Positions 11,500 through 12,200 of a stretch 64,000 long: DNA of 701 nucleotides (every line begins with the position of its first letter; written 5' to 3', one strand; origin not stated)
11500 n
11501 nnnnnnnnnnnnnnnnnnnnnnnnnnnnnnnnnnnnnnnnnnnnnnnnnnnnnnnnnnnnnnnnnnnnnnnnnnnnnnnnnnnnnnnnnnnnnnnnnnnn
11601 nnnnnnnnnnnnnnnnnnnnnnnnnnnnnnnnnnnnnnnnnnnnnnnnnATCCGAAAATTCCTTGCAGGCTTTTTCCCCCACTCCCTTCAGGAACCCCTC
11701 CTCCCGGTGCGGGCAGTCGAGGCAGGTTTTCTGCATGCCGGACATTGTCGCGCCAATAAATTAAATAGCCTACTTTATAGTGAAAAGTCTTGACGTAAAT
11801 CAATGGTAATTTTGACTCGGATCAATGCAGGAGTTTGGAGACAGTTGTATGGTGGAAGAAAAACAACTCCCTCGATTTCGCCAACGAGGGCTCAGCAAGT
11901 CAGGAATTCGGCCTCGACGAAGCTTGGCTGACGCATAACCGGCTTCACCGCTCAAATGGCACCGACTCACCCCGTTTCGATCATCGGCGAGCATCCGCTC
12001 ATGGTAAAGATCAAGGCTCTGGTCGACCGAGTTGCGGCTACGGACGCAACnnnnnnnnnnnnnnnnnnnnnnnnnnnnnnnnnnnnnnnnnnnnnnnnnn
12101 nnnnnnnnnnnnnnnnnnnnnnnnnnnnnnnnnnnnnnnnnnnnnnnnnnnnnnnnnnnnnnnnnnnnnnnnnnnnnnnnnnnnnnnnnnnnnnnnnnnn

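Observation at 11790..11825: Two tandem FNR-type palindromes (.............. and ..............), 22 bp apart, in the divergent fnr-like / activator promoter region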

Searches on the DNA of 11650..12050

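Call 84: search_rna_families(source=window, start=11650, end=12050, threshold=evalue, max_evalue=1)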
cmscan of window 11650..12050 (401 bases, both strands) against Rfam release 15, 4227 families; matches with E-value up to 1: 1.
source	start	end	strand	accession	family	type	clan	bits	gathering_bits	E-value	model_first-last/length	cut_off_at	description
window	11706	11783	+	RF03115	KDPG-aldolase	Gene; sRNA;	-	18.2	54.6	0.49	1-88/88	no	KDPG-aldolase RNA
